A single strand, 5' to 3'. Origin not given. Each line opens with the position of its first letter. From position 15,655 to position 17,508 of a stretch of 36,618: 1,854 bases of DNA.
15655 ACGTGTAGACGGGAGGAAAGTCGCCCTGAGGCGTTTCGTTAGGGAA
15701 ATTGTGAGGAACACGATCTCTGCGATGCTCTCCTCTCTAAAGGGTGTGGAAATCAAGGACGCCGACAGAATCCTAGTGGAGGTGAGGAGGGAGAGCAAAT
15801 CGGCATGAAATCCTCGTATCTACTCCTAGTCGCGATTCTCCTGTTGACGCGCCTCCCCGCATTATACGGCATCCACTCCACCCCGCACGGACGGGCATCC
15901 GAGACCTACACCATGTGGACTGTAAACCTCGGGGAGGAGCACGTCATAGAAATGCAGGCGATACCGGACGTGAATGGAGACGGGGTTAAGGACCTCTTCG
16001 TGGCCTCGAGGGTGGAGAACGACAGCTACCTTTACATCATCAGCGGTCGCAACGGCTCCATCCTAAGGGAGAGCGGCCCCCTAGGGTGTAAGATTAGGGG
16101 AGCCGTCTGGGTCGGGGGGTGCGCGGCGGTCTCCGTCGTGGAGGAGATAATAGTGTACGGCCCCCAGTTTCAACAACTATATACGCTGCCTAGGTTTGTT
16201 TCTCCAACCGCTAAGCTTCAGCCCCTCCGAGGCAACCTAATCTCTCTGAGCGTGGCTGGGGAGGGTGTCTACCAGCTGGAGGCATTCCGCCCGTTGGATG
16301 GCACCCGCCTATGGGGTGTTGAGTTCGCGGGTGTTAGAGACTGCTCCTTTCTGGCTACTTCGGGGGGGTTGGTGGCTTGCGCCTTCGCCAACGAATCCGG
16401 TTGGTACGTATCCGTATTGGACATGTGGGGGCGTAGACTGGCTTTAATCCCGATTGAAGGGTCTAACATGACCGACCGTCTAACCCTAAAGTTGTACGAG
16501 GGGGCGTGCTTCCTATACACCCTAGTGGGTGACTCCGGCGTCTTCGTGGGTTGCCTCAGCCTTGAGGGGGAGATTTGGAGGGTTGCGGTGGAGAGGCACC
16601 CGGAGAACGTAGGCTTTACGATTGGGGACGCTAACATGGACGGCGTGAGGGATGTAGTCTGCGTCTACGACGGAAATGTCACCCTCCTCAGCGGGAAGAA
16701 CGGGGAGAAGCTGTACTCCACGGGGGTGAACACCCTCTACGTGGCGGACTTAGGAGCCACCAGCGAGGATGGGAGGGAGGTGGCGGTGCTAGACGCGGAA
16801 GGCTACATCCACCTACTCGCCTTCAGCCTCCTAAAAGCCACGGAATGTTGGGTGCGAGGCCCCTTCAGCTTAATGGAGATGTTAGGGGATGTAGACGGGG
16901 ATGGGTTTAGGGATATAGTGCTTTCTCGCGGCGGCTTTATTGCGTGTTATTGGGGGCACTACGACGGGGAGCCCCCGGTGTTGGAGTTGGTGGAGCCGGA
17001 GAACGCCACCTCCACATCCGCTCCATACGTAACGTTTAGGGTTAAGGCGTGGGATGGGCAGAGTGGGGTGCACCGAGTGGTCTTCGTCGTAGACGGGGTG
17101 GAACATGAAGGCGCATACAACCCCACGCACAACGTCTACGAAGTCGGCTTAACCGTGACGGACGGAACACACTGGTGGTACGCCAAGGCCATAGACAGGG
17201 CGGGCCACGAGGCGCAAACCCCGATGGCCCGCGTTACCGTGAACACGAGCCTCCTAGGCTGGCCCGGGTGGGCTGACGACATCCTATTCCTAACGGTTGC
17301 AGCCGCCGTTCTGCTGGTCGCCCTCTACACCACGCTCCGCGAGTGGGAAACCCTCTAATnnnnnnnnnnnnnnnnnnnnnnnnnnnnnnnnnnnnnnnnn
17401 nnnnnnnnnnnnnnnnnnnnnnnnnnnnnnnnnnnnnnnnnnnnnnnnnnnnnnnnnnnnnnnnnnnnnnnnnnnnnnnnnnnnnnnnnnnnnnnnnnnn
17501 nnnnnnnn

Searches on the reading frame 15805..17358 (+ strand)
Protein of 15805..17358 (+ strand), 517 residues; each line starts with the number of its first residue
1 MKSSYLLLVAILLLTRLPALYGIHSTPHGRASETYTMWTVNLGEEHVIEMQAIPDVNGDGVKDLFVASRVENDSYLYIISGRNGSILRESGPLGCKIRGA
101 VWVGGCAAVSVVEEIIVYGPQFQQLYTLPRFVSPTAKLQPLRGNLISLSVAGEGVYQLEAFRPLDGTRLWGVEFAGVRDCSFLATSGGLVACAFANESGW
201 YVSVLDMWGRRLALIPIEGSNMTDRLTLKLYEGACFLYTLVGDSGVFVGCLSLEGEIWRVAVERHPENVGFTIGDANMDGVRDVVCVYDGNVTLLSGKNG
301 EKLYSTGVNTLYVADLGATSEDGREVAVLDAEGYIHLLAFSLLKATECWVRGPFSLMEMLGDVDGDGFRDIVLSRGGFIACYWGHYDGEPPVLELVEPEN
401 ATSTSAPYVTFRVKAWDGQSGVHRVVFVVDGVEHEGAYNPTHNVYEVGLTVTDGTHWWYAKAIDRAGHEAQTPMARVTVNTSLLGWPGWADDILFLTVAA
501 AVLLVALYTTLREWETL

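Call 3: search_protein_families(library=pfam, proteins=[window:15805-17358:+], max_evalue=0.01)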
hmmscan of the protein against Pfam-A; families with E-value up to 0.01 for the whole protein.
window:15805-17358:+ (517 aa): 4 families
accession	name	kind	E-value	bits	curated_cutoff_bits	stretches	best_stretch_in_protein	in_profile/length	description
PF13517.12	FG-GAP_3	-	4.7e-12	46.8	26.9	1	55-85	1-28/61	FG-GAP-like repeat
PF23727.1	Beta-prop_FAM234A_B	-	3.9e-06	26.1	26.4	1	48-93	128-173/467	FAM234A/B beta-propeller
PF01839.29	FG-GAP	-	4.8e-05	23.6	22.1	0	360-378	7-25/37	FG-GAP repeat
PF17957.7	Big_7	-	0.00063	20.8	24.1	1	391-456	1-66/70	Bacterial Ig domain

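Call 4: search_protein_families(library=ncbifam, proteins=[window:15805-17358:+], max_evalue=0.01)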
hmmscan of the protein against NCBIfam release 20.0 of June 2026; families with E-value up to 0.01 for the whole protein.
window:15805-17358:+ (517 aa): 2 families
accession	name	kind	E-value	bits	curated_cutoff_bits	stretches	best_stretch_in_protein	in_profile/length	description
NF047446.1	barrel_OmpL47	domain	0.00012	22.5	40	1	410-479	6-68/68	OmpL47-type beta-barrel domain-containing protein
NF047441.1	Lepto_OmpL47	equivalog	0.00031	20.5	250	1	410-479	259-322/336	multi-beta-barrel domain surface protein OmpL47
